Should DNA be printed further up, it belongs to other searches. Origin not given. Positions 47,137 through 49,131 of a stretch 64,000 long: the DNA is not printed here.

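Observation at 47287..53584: Compact defence island: AIPR abortive-infection protein followed by a complete Type III R-M system, inserted between an AEC transporter and a PRTase gene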

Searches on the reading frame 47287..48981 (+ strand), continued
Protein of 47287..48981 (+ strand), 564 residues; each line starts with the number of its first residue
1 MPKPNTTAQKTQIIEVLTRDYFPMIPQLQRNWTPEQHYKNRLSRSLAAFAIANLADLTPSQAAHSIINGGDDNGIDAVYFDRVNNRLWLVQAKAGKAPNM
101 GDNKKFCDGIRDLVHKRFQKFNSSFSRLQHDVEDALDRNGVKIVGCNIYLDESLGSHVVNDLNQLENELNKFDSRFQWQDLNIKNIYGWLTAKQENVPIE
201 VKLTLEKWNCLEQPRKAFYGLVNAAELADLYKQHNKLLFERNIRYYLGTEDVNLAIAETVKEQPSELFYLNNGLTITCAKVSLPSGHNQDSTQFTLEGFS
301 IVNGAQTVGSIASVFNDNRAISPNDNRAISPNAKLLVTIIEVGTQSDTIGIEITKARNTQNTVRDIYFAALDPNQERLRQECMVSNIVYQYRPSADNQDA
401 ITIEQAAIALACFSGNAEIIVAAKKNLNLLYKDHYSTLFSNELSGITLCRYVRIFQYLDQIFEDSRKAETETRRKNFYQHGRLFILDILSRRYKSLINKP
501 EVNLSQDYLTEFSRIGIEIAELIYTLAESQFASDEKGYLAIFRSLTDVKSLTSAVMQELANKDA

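Call 20: search_solved_structures(query=A1, max_evalue=1)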
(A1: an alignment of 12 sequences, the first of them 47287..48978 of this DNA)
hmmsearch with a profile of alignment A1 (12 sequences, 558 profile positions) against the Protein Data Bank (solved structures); distinct sequences matched with E-value up to 1: 1.
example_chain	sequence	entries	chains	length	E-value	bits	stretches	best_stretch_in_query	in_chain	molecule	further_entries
8qe9_1A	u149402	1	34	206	0.097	14.2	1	139-195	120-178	DUF1071 domain-containing protein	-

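Call 37: search_protein_families(library=pfam, proteins=[L039:15533-16582:+, L030:13599-13958:+], max_evalue=0.01)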
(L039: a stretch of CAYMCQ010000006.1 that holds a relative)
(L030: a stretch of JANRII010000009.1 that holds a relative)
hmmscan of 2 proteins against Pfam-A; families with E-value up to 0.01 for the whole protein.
L039:15533-16582:+ (349 aa): 1 family
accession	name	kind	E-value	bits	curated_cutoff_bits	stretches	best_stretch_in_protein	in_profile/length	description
PF07751.16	Abi_2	-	1.6e-52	179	25.6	1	83-268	1-184/184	Abi-like protein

L030:13599-13958:+ (119 aa): 3 families
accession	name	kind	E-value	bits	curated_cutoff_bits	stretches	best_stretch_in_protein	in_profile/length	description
PF04480.18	DUF559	-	5.5e-37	126.4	20.6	1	14-117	3-106/109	Protein of unknown function (DUF559)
PF18741.7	MTES_1575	-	5.6e-05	23.6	38.2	1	43-117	13-94/96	REase_MTES_1575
PF21598.3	PvuRts1I-like_N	-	0.0029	18.2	27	1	42-107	31-96/131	Restriction endonuclease PvuRts1 I-like, N-terminal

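Call 38: predict_structure(alignment_id=A2)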
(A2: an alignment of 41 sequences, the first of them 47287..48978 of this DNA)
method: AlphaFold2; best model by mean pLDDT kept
length: 564 residues; sequences in the alignment: 41
mean_pLDDT: 76.8   pTM: 0.42
mean pLDDT of the five models: 76.8, 75.9, 75.9, 74.7, 73.6
residues with pLDDT >= 90: 196; 70-90: 202; 50-70: 85; < 50: 81
segments of 3 or more residues with pLDDT < 50: 1-4, 194-196, 240-272, 318-327, 348-371, 393-396
pLDDT, mean of each block of 10 residues (from residue 1): 60 84 87 90 94 85 81 87 90 91 93 92 87 89 95 90 93 90 85 57 81 60 78 62 35 41 38 66 83 85 59 53 44 68 57 43 32 56 60 54 84 91 81 82 83 93 93 92 94 88 87 94 94 84 91 94 81
secondary structure, 60 per line:
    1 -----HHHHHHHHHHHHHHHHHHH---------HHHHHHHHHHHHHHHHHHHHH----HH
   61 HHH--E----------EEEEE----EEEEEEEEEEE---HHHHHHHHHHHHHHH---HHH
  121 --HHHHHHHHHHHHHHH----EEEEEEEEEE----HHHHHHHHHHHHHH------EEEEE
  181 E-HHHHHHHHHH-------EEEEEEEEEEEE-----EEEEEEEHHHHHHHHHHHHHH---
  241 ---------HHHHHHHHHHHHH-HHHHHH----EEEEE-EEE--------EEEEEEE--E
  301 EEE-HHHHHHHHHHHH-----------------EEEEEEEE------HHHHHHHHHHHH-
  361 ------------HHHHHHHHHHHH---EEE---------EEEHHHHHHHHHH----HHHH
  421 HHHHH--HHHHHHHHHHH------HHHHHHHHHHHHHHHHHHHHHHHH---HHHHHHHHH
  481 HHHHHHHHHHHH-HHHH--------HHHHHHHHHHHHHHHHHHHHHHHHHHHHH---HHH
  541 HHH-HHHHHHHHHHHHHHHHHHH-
elements in order: H6-24 H34-54 H59-63 E77-81 E86-96 H100-114 H123-137 E142-151 H156-169 E176-181 H183-192 E200-211 E217-223 H224-237 H250-262 H264-269 E274-278 E280-282 E291-297 E300-303 H305-316 E334-341 H348-359 H373-384 E388-390 E400-402 H403-412 H417-425 H428-438 H445-468 H472-492 H494-497 H506-534 H538-543 H545-563

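Call 41: fold_search(model_id=the predicted structure, library=pdb)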
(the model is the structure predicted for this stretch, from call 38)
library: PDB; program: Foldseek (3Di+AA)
matches with E <= 10: 384; with E <= 0.001: 0
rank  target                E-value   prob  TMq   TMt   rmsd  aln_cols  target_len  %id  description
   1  9ki1_0                8.8e-02  0.08  0.08  0.09  26.4       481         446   11  Baseplate structure of Escherichia phage Mu (released 2025-02-12)
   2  7w02                  8.8e-02  0.08  0.09  0.04  39.0       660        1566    8  Cryo-EM structure of ATP-bound ABCA3 (released 2022-04-20)
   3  9k9u_A                9.3e-02  0.08  0.08  0.05  26.8       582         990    8  MPXV DNA polymerase complex in editing state 1 (released 2025-02-26)
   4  7jr7_B                9.7e-02  0.11  0.10  0.10  25.2       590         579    9  Cryo-EM structure of ABCG5/G8 in complex with Fab 2E10 and 11F4 (released 2021-04-07)
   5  7r8b_A                1.1e-01  0.13  0.10  0.10  28.2       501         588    8  The structure of human ABCG5/ABCG8 supplemented with cholesterol (released 2021-09-08)
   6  7jr7_A                1.2e-01  0.10  0.10  0.10  27.2       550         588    8  Cryo-EM structure of ABCG5/G8 in complex with Fab 2E10 and 11F4 (released 2021-04-07)
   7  7r87_A                1.3e-01  0.08  0.09  0.08  26.6       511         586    9  The structure of human ABCG5-WT/ABCG8-I419E (released 2021-09-08)
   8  4zu9                  1.7e-01  0.30  0.12  0.11  16.5       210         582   10  Crystal structure of bacterial selenocysteine-specific elongation factor EF-Sec (released 2015-09-23)
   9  6b05_A                1.8e-01  0.06  0.11  0.09  24.0       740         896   10  The Crystal Structure of the Ferredoxin Protease FusC E83A mutant in complex with Arabidopsis Ferredoxin (released 2018-06-20)
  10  7r88_A                2.7e-01  0.07  0.09  0.09  27.0       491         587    9  The structure of human ABCG5-I529W/ABCG8-WT (released 2021-09-08)
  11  7r89_A                4.0e-01  0.06  0.10  0.10  26.7       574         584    8  The structure of human ABCG5/ABCG8 purified from yeast (released 2021-09-08)
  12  4acb_A                4.6e-01  0.33  0.09  0.11  12.9       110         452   12  CRYSTAL STRUCTURE OF TRANSLATION ELONGATION FACTOR SELB FROM METHANOCOCCUS MARIPALUDIS IN COMPLEX WITH THE GTP ANALOGU (released 2012-11-07)
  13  8hdz_A                4.6e-01  0.05  0.08  0.06  24.5       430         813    9  Monkeypox virus DNA replication holoenzyme F8, A22 and E4 complex in an apo form (released 2023-11-15)
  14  7w01                  4.6e-01  0.04  0.10  0.05  42.0       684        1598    9  Cryo-EM structure of nucleotide-free ABCA3 (released 2022-04-27)
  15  7r87_B                4.8e-01  0.06  0.10  0.10  24.8       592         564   10  The structure of human ABCG5-WT/ABCG8-I419E (released 2021-09-08)
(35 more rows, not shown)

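Call 71: search_protein_families(library=pfam, proteins=[window:47287-48978:+, L049:10001-11746:+], max_evalue=10)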
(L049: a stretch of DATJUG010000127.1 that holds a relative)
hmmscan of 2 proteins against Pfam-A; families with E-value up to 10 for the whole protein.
window:47287-48978:+ (564 aa): 2 families
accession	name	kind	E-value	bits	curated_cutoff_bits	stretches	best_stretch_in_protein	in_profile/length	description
PF10592.14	AIPR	-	1.2e-32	114.2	25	1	239-524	1-294/308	AIPR protein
PF13877.11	RPAP3_C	-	0.13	13.3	23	1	427-466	26-55/92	Potential Monad-binding region of RPAP3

L049:10001-11746:+ (582 aa): 2 families
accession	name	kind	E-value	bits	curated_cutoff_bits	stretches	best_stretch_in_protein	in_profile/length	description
PF10592.14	AIPR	-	1.1e-34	120.9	25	1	247-391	1-150/308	AIPR protein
PF05597.16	Phasin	-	0.029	14.9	28.8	1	107-184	51-121/126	Poly(hydroxyalcanoate) granule associated protein (phasin)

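Call 74: search_protein_families(library=pfam, proteins=[L057:7349-9922:+, L058:8580-9836:+, L062:8969-9817:+, L064:7698-9614:+, L067:7779-9638:+, L070:8909-9880:+, L074:7545-9338:+, L075:7462-9672:+, L080:6383-9619:+, L066:8575-9636:+], max_evalue=0.0001)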
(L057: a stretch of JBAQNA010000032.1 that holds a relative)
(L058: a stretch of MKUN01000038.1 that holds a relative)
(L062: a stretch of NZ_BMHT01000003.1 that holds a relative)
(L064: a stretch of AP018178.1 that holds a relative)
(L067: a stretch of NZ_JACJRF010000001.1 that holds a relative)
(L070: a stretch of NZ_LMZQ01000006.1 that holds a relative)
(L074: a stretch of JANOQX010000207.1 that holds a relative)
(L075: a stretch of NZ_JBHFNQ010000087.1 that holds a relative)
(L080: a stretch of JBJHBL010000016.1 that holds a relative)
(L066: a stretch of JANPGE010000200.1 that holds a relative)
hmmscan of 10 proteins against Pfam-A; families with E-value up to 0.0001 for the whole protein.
L057:7349-9922:+ (858 aa): 32 families (the best 25 are shown)
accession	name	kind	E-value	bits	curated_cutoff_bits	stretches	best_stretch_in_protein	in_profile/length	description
PF00004.35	AAA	-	8.1e-100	330.8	21.2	2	277-406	1-130/131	ATPase family associated with various cellular activities (AAA)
PF17862.7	AAA_lid_3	-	6e-38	128.4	27.2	2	774-819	2-45/45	AAA+ lid domain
PF02359.24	CDC48_N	-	7.9e-23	80.9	35.1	1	9-93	1-84/85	Cell division protein 48 (CDC48), N-terminal domain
PF05496.18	RuvB_N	-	1.3e-16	61.2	27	2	275-352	34-103/159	Holliday junction DNA helicase RuvB P-loop domain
PF13191.12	AAA_16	-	5.8e-14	53.4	32.6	1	272-380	22-138/167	AAA ATPase domain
PF13173.12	AAA_14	-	3.5e-11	43.6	27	0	277-353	5-82/129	AAA domain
PF06068.19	TIP49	-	6.7e-11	42.4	23.8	0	275-319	51-97/347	TIP49 P-loop domain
PF13401.12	AAA_22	-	9.1e-11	42.6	27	0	618-655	5-45/130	AAA domain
PF07728.20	AAA_5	-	3.4e-10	40.5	22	0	621-733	2-130/139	AAA domain (dynein-related subfamily)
PF07724.20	AAA_2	-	4.1e-10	40.4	27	1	277-370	6-101/166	AAA domain (Cdc48 subfamily)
PF20720.3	nSTAND3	-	7.3e-09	35.9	27.2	0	277-420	20-152/155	Novel STAND NTPase 3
PF13521.12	AAA_28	-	1.1e-08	36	27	0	277-328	2-52/164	AAA domain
PF13671.12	AAA_33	-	1.2e-08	35.8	27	0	277-384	2-79/143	AAA domain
PF00910.28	RNA_helicase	-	3.1e-08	34.5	21.5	0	277-310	1-29/105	RNA helicase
PF05673.19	DUF815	-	3.5e-08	33.4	23.8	0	577-645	21-80/249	Protein of unknown function (DUF815)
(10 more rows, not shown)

L058:8580-9836:+ (419 aa): 1 family
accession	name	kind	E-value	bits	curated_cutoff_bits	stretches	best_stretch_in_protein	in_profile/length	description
PF07804.18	HipA_C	-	1.7e-49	168.8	30.5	1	185-396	1-212/213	HipA-like C-terminal domain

L062:8969-9817:+ (283 aa): 1 family
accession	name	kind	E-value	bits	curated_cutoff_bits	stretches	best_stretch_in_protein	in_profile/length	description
PF06439.18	3keto-disac_hyd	-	3.8e-34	118.8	26.8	1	76-280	1-187/187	3-keto-disaccharide hydrolase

L064:7698-9614:+ (639 aa): 3 families
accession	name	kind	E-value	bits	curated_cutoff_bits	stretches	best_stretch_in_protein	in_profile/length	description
PF01380.27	SIS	-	4.4e-44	149.9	25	2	312-446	3-130/131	SIS domain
PF13522.11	GATase_6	-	1.6e-21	77.1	27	1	77-208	8-129/130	Glutamine amidotransferase domain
PF13537.11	GATase_7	-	2.6e-19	69.9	25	1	96-214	10-122/123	Glutamine amidotransferase domain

L067:7779-9638:+ (620 aa): 3 families
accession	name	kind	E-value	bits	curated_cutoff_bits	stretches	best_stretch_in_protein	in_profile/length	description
PF01380.27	SIS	-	2.2e-45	154.1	25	2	296-427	6-130/131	SIS domain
PF13522.11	GATase_6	-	1.3e-21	77.4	27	1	60-199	5-130/130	Glutamine amidotransferase domain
PF13537.11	GATase_7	-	5.1e-18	65.7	25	1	83-204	11-122/123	Glutamine amidotransferase domain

L070:8909-9880:+ (324 aa): 2 families
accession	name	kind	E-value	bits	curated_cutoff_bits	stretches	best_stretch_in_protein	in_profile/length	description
PF08800.15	BT4734-like_N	-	1.1e-29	103.7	22.4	1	58-175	3-134/134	BT4734-like, N-terminal domain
PF08707.16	PriCT_2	-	3.1e-05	24.7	22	1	231-305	4-76/77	Primase C terminal 2 (PriCT-2)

L074:7545-9338:+ (598 aa): 6 families
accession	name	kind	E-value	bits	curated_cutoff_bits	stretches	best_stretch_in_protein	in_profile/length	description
PF00009.33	GTP_EFTU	-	2.9e-57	193.8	26.5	1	4-196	2-188/188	Elongation factor Tu GTP binding domain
PF21018.2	BipA_C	-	1.8e-43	147.2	23.8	1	484-591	1-108/110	TypA/BipA C-terminal domain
PF00679.30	EFG_C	-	7.5e-21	74.4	27.9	1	397-481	3-87/89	Elongation factor G C-terminus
PF03144.31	GTP_EFTU_D2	-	1.7e-14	54.4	30.3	1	219-289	1-73/73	Elongation factor Tu domain 2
PF22042.2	EF-G_D2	-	2.6e-05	24.7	27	0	216-288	13-81/84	Elongation factor G domain 2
PF01926.29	MMR_HSR1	-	3.7e-05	24.2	21.9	0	8-129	2-113/113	50S ribosome-binding GTPase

L075:7462-9672:+ (737 aa): 3 families
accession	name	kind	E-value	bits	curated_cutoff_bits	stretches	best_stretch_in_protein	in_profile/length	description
PF03894.20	XFP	-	1.4e-13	51.4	22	1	442-562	51-175/177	D-xylulose 5-phosphate/D-fructose 6-phosphate phosphoketolase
PF09364.15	XFP_N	-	5.5e-08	32.5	23.7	1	103-261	78-242/364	XFP N-terminal domain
PF02779.29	Transket_pyr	-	1.5e-07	31.7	27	1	451-577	51-171/174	Transketolase, pyrimidine binding domain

L080:6383-9619:+ (1079 aa): 9 families
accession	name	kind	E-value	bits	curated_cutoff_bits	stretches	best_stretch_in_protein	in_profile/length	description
PF02786.22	CPSase_L_D2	-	8.3e-114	378.8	19.8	2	128-335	1-210/211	Carbamoyl-phosphate synthase L chain, ATP binding domain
PF25596.1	CPSase_L_D1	-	1.9e-99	328.1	27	2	7-125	2-118/118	Carbamoyl phosphate synthase preATP-grasp domain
PF02787.25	CPSase_L_D3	-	1.2e-28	99.3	26.6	1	426-503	2-78/80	Carbamoyl-phosphate synthetase large chain, oligomerisation domain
PF02142.27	MGS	-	6.3e-21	74.8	24.1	1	965-1050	2-94/94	MGS-like domain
PF02222.28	ATP-grasp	-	7.7e-13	48.9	27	1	689-854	3-163/179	ATP-grasp domain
PF07478.18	Dala_Dala_lig_C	-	2.7e-12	47.1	24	1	708-852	28-174/204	D-ala D-ala ligase C-terminus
PF02655.19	ATP-grasp_3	-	4.1e-09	37.2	23.2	0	713-854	28-157/160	ATP-grasp domain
PF15632.11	ATPgrasp_Ter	-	6.7e-08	32.8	29.1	1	817-880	49-111/131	ATP-grasp in the biosynthetic pathway with Ter operon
PF13535.11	ATP-grasp_4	-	3.4e-07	30.5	27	0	166-304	4-151/160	ATP-grasp domain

L066:8575-9636:+ (354 aa): 1 family
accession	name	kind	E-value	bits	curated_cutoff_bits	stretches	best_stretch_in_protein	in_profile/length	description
PF14082.12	SduA_C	-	3.4e-20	73.2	27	1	179-323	2-158/159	Shedu protein SduA, C-terminal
